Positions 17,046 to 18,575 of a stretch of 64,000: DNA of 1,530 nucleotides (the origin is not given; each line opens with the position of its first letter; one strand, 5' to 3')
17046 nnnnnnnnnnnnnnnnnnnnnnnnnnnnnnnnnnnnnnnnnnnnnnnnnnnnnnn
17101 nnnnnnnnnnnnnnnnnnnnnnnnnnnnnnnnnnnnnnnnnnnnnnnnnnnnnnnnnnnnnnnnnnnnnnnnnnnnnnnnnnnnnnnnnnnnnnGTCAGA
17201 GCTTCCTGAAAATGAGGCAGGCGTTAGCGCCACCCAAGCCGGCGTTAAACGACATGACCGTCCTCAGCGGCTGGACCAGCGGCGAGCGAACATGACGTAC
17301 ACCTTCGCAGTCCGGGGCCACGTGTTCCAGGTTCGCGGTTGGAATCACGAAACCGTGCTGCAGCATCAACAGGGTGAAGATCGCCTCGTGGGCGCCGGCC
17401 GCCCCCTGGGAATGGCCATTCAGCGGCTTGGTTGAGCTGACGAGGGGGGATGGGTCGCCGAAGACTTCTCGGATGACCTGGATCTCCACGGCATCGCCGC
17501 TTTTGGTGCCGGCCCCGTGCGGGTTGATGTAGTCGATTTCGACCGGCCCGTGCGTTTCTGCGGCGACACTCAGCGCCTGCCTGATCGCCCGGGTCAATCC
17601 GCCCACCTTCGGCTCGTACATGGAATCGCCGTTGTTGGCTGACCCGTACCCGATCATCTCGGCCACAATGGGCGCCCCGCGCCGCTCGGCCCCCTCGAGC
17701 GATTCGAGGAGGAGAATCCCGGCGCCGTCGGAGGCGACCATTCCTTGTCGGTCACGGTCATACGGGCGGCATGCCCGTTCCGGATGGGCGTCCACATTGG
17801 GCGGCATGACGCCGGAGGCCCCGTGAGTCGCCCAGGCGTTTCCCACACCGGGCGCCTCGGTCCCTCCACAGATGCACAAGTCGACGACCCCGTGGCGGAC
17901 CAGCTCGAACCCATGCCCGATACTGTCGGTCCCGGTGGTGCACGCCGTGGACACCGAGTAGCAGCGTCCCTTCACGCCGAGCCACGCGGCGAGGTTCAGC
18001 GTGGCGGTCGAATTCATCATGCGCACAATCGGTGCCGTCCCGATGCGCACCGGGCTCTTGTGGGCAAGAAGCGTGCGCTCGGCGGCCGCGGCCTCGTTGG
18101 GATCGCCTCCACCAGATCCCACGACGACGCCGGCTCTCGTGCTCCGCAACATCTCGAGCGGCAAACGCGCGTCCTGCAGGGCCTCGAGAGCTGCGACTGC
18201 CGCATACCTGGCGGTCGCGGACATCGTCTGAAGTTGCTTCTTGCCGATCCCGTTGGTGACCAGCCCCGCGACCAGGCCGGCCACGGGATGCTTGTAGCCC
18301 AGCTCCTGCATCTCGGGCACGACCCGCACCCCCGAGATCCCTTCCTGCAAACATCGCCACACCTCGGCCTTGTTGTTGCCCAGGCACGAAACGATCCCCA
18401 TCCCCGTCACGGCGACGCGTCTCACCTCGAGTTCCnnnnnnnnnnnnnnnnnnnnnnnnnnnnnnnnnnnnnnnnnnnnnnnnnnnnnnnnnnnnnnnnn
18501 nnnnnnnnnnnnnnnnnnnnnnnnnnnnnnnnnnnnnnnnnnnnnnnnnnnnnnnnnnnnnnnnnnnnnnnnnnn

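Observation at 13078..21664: Duplicated private FAS-II elongation module (DH-KR-KAS-DH-KR-KAS-KAS-ACP plus two tandem enoyl-reductase-like MDRs)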

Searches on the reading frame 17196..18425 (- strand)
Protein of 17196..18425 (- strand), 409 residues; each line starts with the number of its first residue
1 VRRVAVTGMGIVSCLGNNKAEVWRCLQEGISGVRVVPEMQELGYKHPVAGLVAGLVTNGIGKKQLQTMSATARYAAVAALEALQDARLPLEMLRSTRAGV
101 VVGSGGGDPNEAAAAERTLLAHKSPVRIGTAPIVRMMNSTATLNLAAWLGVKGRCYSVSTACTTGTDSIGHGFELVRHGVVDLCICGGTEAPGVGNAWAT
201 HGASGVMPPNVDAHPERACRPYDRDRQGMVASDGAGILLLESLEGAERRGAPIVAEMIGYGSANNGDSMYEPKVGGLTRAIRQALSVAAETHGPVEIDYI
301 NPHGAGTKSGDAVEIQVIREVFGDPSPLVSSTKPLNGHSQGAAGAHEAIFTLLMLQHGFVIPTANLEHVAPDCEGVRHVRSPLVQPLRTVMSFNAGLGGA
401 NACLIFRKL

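Call 5: search_protein_families(library=pfam, proteins=[window:17196-18425:-], max_evalue=0.001)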
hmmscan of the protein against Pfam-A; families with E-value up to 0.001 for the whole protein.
window:17196-18425:- (409 aa): 2 families
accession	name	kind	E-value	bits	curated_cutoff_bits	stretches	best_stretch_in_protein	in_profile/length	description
PF00109.32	ketoacyl-synt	-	2.5e-39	135.8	20.8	1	1-244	1-250/252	Beta-ketoacyl synthase, N-terminal domain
PF02801.28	Ketoacyl-synt_C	-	4e-29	101.5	20.8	1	255-367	2-119/119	Beta-ketoacyl synthase, C-terminal domain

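Call 8: find_encoding_contigs(protein=window:17196-18425:-, flank=10000, max_places=6)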
Protein window:17196-18425:- (409 aa): 1 contig read that carries it; 1 place shown.
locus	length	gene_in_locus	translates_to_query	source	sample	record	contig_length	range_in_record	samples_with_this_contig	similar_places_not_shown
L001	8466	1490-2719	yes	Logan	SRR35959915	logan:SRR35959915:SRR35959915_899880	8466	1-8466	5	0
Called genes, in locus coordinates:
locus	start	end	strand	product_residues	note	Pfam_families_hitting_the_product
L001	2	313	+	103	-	?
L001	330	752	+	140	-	-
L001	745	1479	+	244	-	PF00106:adh_short, PF08659:KR, PF13561:adh_short_C2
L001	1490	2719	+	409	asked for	PF00109:ketoacyl-synt, PF02801:Ketoacyl-synt_C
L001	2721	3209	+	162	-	PF01575:MaoC_dehydratas, PF13452:FAS1_DH_region (weak)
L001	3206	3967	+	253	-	PF00106:adh_short, PF08659:KR, PF13561:adh_short_C2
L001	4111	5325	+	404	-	PF00109:ketoacyl-synt, PF02801:Ketoacyl-synt_C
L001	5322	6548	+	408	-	PF00109:ketoacyl-synt, PF02801:Ketoacyl-synt_C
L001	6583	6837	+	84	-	PF00550:PP-binding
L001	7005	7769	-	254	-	PF00459:Inositol_P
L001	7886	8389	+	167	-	-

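Call 9: search_protein_families(library=ncbifam, proteins=[window:17196-18425:-], max_evalue=0.00001)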
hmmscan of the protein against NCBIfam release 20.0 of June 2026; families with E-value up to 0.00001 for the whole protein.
window:17196-18425:- (409 aa): 20 families
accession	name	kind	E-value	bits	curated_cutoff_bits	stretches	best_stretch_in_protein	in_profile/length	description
NF005935.0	PRK07967.1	equivalog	4.3e-104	348.6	630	1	1-409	1-404/406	beta-ketoacyl-ACP synthase I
TIGR03150.1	fabF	equivalog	5.7e-93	311.8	493.75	1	2-407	1-407/407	beta-ketoacyl-ACP synthase II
NF005589.0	PRK07314.1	subfamily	7.7e-92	308.2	387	1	1-408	3-411/413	beta-ketoacyl-ACP synthase II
NF004970.0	PRK06333.1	subfamily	1.1e-83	281.4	525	1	1-408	3-421/424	beta-ketoacyl-ACP synthase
NF006587.0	PRK09116.1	equivalog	4.7e-78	262.8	470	1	1-408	1-406/408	beta-ketoacyl-ACP synthase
NF006274.0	PRK08439.1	equivalog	5.5e-66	223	621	1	1-409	1-406/406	beta-ketoacyl-ACP synthase II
NF006434.0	PRK08722.1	equivalog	7.5e-64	216.1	759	1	2-409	4-414/414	beta-ketoacyl-ACP synthase II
NF005490.0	PRK07103.1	equivalog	1.5e-63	215.3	445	1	2-408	4-412/414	polyketide beta-ketoacyl:acyl carrier protein synthase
NF058662.1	cispenta_AmcF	equivalog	3e-58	197.6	325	1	4-407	2-368/369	cispentacin biosynthesis acyltransferase subunit AmcF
NF004618.0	PRK05952.1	equivalog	8.9e-56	189.4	455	1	3-407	3-381/384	beta-ketoacyl-ACP synthase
NF005076.0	PRK06501.1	equivalog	2.7e-53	181.4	629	1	4-406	13-420/425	beta-ketoacyl-ACP synthase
NF006618.0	PRK09185.1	subfamily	2.9e-52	178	407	1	1-407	2-391/394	beta-ketoacyl-ACP synthase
NF005916.1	PRK07910.1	equivalog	6.8e-49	166.9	560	1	3-407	13-416/418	KasA/KasB family beta-ketoacyl-ACP synthase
NF045894.1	PKS_plus_SDR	equivalog_domain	2e-25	88.7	1740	1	59-368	78-378/1515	type I polyketide synthase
NF041183.1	Pks2_ls1_myc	equivalog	9.5e-24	82.4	2400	1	59-365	78-371/2086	sulfolipid-1 biosynthesis phthioceranic/hydroxyphthioceranic acid synthase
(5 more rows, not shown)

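Call 10: find_homologous_proteins(query=window:17196-18425:-, max_evalue=1e-30)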
Query window:17196-18425:- (409 aa): 2087 proteins with E <= 1e-30 among 8000 candidates; the best 120 are listed.
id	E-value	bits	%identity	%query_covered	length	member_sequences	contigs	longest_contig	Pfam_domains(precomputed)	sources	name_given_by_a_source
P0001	1.8e-269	912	100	100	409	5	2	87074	PF00109.33,PF02801.29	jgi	jgi:3-oxoacyl-[acyl-carrier-protein] synthase-1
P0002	2.1e-235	800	87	100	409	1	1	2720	PF00109.33,PF02801.29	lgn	-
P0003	5.2e-231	785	85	100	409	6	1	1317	PF00109.33,PF02801.29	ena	-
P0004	1.1e-227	774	85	100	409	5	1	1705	PF00109.33,PF02801.29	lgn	-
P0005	1.2e-212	725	79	100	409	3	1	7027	PF00109.33,PF02801.29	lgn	-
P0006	2.0e-209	714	77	100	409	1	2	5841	PF00109.33,PF02801.29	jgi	-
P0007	3.3e-207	707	77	100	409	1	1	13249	PF00109.33,PF02801.29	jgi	jgi:3-oxoacyl-[acyl-carrier-protein] synthase-1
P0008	3.3e-205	700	78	100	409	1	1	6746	PF00109.33,PF02801.29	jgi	jgi:3-oxoacyl-[acyl-carrier-protein] synthase I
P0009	6.1e-205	699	77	100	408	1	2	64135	PF00109.33,PF02801.29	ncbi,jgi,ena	-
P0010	1.4e-203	695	75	100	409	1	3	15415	PF00109.33,PF02801.29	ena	-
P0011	2.2e-203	694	77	100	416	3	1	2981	PF00109.33,PF02801.29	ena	-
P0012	5.1e-201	686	78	100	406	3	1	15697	PF00109.33,PF02801.29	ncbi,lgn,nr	ncbi:MAG: beta-ketoacyl-[acyl-carrier-protein] synthase family protein [Candidatus Rokubacteria bact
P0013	6.9e-201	686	76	100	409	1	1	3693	PF00109.33,PF02801.29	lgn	-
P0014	1.2e-200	685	76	100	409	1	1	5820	PF00109.33,PF02801.29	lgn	-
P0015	1.7e-199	681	74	100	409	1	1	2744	PF00109.33,PF02801.29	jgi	jgi:3-oxoacyl-[acyl-carrier-protein] synthase I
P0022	5.6e-187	640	70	100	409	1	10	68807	PF00109.33,PF02801.29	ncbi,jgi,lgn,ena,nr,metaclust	ncbi:MAG: hypothetical protein A3F92_11075 [Candidatus Rokubacteria bacterium RIFCSPLOWO2_12_FULL_71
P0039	2.2e-168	579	65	100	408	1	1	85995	PF00109.33,PF02801.29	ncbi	-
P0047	2.3e-163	562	64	100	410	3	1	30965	PF00109.33,PF02801.29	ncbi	ncbi:MAG: beta-ketoacyl-[acyl-carrier-protein] synthase family protein [Candidatus Entotheonellia ba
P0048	3.9e-163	562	64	100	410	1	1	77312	PF00109.33,PF02801.29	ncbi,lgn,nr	ncbi:MAG TPA: beta-ketoacyl-[acyl-carrier-protein] synthase family protein [Alphaproteobacteria bact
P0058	1.2e-155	537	61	100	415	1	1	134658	PF00109.33,PF02801.29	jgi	jgi:3-oxoacyl-[acyl-carrier-protein] synthase-1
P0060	1.3e-154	534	60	100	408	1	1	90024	PF00109.33,PF02801.29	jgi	jgi:3-oxoacyl-[acyl-carrier-protein] synthase-1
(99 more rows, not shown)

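Call 11: find_encoding_contigs(protein=P0022, flank=10000, max_places=2)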
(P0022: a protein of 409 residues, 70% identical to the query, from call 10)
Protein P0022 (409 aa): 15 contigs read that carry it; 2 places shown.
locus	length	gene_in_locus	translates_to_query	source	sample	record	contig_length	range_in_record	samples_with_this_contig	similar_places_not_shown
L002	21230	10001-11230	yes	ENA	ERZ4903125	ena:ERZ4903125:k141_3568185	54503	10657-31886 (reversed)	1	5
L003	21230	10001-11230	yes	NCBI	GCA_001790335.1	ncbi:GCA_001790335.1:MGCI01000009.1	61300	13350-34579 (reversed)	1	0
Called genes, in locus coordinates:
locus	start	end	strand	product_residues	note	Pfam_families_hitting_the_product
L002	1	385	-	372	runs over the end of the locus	PF00685:Sulfotransfer_1, PF13469:Sulfotransfer_3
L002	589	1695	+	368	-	PF01841:Transglut_core (weak)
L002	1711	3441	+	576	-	PF00501:AMP-binding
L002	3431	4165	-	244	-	PF09335:VTT_dom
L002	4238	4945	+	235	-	PF01209:Ubie_methyltran, PF05175:MTS (weak), PF13489:Methyltransf_23, PF13847:Methyltransf_31, PF08241:Methyltransf_11, PF08242:Methyltransf_12, PF13649:Methyltransf_25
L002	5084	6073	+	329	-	PF00685:Sulfotransfer_1, PF13469:Sulfotransfer_3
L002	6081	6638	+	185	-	PF04191:PEMT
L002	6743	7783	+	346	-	PF08240:ADH_N, PF00107:ADH_zinc_N, PF13602:ADH_zinc_N_2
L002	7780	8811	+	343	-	PF08240:ADH_N, PF00107:ADH_zinc_N, PF13602:ADH_zinc_N_2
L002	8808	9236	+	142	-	PF01575:MaoC_dehydratas (faint)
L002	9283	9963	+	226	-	PF00106:adh_short, PF08659:KR, PF13561:adh_short_C2, PF23441:SDR (weak)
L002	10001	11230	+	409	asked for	PF00109:ketoacyl-synt, PF02801:Ketoacyl-synt_C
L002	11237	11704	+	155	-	PF01575:MaoC_dehydratas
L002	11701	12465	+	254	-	PF00106:adh_short, PF08659:KR, PF13561:adh_short_C2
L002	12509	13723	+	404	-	PF00109:ketoacyl-synt, PF02801:Ketoacyl-synt_C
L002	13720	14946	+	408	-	PF00109:ketoacyl-synt, PF02801:Ketoacyl-synt_C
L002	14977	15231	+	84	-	PF00550:PP-binding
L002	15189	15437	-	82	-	-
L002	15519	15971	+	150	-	PF00459:Inositol_P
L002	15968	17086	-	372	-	PF00903:Glyoxalase (faint)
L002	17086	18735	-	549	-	PF01494:FAD_binding_3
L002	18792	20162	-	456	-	PF01266:DAO (faint), PF01494:FAD_binding_3, PF04820:Trp_halogenase, PF12831:FAD_oxidored, PF04820:Trp_halogenase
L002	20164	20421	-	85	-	PF00550:PP-binding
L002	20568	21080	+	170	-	-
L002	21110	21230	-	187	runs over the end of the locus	PF04542:Sigma70_r2, PF08281:Sigma70_r4_2, PF04545:Sigma70_r4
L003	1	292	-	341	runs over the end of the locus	PF00685:Sulfotransfer_1, PF13469:Sulfotransfer_3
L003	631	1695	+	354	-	PF01841:Transglut_core (weak)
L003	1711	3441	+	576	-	PF00501:AMP-binding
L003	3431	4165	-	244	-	PF09335:VTT_dom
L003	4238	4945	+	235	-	PF01209:Ubie_methyltran, PF05175:MTS (weak), PF13489:Methyltransf_23, PF13847:Methyltransf_31, PF08241:Methyltransf_11, PF08242:Methyltransf_12, PF13649:Methyltransf_25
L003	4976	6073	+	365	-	PF00685:Sulfotransfer_1, PF13469:Sulfotransfer_3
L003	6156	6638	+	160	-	PF04191:PEMT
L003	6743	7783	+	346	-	PF08240:ADH_N, PF00107:ADH_zinc_N, PF13602:ADH_zinc_N_2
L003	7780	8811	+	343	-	PF08240:ADH_N, PF00107:ADH_zinc_N, PF13602:ADH_zinc_N_2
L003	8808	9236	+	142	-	PF01575:MaoC_dehydratas (faint)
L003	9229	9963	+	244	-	PF00106:adh_short, PF08659:KR, PF23441:SDR (weak), PF13561:adh_short_C2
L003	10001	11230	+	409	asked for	PF00109:ketoacyl-synt, PF02801:Ketoacyl-synt_C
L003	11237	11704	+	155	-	PF01575:MaoC_dehydratas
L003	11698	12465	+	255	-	PF00106:adh_short, PF08659:KR, PF13561:adh_short_C2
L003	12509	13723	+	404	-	PF00109:ketoacyl-synt, PF02801:Ketoacyl-synt_C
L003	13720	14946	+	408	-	PF00109:ketoacyl-synt, PF02801:Ketoacyl-synt_C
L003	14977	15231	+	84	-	PF00550:PP-binding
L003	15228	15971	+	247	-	PF00459:Inositol_P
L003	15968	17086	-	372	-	PF00903:Glyoxalase (faint)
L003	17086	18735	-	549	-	PF01494:FAD_binding_3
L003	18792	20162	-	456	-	PF01266:DAO (faint), PF01494:FAD_binding_3, PF04820:Trp_halogenase, PF12831:FAD_oxidored, PF04820:Trp_halogenase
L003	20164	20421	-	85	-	PF00550:PP-binding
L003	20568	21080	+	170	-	-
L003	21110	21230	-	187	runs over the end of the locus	PF04542:Sigma70_r2, PF08281:Sigma70_r4_2, PF04545:Sigma70_r4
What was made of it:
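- L002/L003 carry a FAAL, a halogenase, FAD monooxygenases and an extra ACP nearby (call 11).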

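Call 12: find_encoding_contigs(protein=P0047, flank=10000, max_places=2)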
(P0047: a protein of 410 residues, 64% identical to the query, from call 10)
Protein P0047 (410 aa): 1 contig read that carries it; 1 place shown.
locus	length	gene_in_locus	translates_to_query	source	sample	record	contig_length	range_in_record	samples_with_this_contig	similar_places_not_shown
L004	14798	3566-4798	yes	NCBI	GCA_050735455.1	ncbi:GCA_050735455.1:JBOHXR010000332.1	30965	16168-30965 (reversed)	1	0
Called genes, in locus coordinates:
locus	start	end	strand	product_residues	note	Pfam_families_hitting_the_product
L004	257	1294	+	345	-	PF08240:ADH_N, PF00107:ADH_zinc_N, PF13602:ADH_zinc_N_2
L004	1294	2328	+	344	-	PF08240:ADH_N, PF00107:ADH_zinc_N, PF13602:ADH_zinc_N_2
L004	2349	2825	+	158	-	PF01575:MaoC_dehydratas, PF13452:FAS1_DH_region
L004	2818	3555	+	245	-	PF00106:adh_short, PF08659:KR, PF13561:adh_short_C2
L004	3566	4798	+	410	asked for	PF00109:ketoacyl-synt, PF02801:Ketoacyl-synt_C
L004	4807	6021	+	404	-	PF00109:ketoacyl-synt, PF00108:Thiolase_N (faint), PF02801:Ketoacyl-synt_C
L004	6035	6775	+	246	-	PF00106:adh_short, PF08659:KR, PF13561:adh_short_C2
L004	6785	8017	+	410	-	PF00109:ketoacyl-synt, PF02801:Ketoacyl-synt_C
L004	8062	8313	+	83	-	PF00550:PP-binding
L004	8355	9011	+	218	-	PF01553:Acyltransferase (weak)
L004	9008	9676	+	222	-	-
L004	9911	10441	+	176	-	-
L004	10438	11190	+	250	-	PF00535:Glycos_transf_2, PF10111:Glyco_tranf_2_2 (faint), PF13641:Glyco_tranf_2_3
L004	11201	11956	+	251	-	PF09335:VTT_dom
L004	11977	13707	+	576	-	PF01663:Phosphodiest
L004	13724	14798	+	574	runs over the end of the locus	PF01663:Phosphodiest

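Call 13: find_encoding_contigs(protein=P0048, flank=10000, max_places=2)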
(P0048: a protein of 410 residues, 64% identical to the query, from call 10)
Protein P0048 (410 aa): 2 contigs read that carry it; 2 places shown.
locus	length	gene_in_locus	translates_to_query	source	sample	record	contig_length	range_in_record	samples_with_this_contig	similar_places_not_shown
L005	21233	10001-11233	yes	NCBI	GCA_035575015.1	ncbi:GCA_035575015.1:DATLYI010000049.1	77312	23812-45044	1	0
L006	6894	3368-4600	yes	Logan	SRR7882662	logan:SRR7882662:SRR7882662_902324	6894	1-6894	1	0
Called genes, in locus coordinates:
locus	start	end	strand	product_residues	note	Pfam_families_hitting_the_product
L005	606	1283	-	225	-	PF00027:cNMP_binding, PF13545:HTH_Crp_2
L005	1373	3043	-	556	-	PF02321:OEP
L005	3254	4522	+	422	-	PF00201:UDPGT (weak), PF04101:Glyco_tran_28_C, PF06722:EryCIII-like_C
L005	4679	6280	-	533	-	PF02310:B12-binding, PF04055:Radical_SAM, PF13282:DUF4070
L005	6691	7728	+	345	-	PF08240:ADH_N, PF00107:ADH_zinc_N, PF13602:ADH_zinc_N_2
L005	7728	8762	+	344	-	PF08240:ADH_N, PF00107:ADH_zinc_N, PF13602:ADH_zinc_N_2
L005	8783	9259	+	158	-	PF01575:MaoC_dehydratas, PF13452:FAS1_DH_region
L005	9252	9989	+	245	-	PF00106:adh_short, PF08659:KR, PF13561:adh_short_C2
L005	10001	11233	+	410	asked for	PF00109:ketoacyl-synt, PF02801:Ketoacyl-synt_C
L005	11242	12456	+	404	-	PF00109:ketoacyl-synt, PF00108:Thiolase_N (faint), PF02801:Ketoacyl-synt_C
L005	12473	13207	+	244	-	PF00106:adh_short, PF08659:KR, PF13561:adh_short_C2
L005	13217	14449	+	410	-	PF00109:ketoacyl-synt, PF02801:Ketoacyl-synt_C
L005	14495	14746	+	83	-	PF00550:PP-binding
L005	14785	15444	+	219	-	-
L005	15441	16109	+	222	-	-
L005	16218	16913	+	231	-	-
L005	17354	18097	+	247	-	PF13641:Glyco_tranf_2_3, PF00535:Glycos_transf_2, PF10111:Glyco_tranf_2_2 (faint)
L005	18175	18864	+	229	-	PF09335:VTT_dom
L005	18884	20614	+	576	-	PF01663:Phosphodiest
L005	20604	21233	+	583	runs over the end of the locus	PF01663:Phosphodiest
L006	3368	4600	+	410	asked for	PF00109:ketoacyl-synt, PF02801:Ketoacyl-synt_C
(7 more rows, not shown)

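Call 19: search_solved_structures(query=window:17196-18425:-, max_evalue=1e-40)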
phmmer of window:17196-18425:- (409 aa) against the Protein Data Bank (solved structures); distinct sequences matched with E-value up to 1e-40: 61 (the best 60 are shown).
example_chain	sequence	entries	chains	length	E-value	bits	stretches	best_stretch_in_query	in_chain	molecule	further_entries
3oyt_A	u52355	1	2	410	1.6e-81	277.9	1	1-408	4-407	3-oxoacyl-[acyl-carrier-protein] synthase I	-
7pps_A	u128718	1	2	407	1.9e-79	271.1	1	1-408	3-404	3-oxoacyl-[acyl-carrier-protein] synthase 1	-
4xox_A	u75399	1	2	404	2.5e-78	267.4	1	1-408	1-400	3-oxoacyl-ACP synthase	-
3u0f_A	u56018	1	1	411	4.8e-77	263.2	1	1-408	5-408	Beta-ketoacyl synthase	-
3lrf_A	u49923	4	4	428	5.6e-77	262.9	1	1-408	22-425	Beta-ketoacyl synthase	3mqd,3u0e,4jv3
1dd8_A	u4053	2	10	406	8.7e-77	262.3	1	1-409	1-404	BETA-KETOACYL [ACYL CARRIER PROTEIN] SYNTHASE I | KETOACYL SYNTHASE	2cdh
7sqi_A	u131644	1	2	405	3.2e-76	260.4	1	1-409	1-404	Beta-ketoacyl-ACP synthase I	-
1fj4_A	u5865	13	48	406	3.3e-76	260.4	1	1-409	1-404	BETA-KETOACYL-[ACYL CARRIER PROTEIN] SYNTHASE I | BETA-KETOACYL ACYL CARRIER PROTEIN SYNTHASE I | 3-oxoacyl-[acyl-carrier-protein] synthase I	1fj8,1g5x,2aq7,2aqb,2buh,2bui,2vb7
5kof_B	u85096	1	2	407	3.3e-76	260.4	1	1-409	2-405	3-oxoacyl-[acyl-carrier-protein] synthase 1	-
7sz9_A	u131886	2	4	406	8.5e-76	259.1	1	2-409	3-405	3-oxoacyl-[acyl-carrier-protein] synthase 1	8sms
2byw_A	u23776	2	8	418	8.7e-76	259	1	1-409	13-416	3-OXOACYL-[ACYL-CARRIER-PROTEIN] SYNTHASE I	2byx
1h4f_A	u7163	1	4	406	9.2e-76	258.9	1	1-409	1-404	3-OXOACYL-[ACYL-CARRIER-PROTEIN] SYNTHASE I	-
1f91_A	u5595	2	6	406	2.1e-75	257.8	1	1-409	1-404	BETA-KETOACYL-[ACYL-CARRIER-PROTEIN] SYNTHASE I | FATTY ACID SYNTHASE, KS DOMAIN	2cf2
1ek4_A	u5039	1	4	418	2.3e-75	257.6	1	1-409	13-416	BETA-KETOACYL [ACYL CARRIER PROTEIN] SYNTHASE I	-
2byz_A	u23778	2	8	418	4.2e-75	256.8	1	1-409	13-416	3-OXOACYL-[ACYL-CARRIER-PROTEIN] SYNTHASE I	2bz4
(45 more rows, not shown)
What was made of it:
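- On Type II PKS KS/CLF pair: For KAS1, the actinorhodin KS 1TQY scores 165 bits and Iga11 (6KXD) 189 bits, against 278 bits for FabB (call 19).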
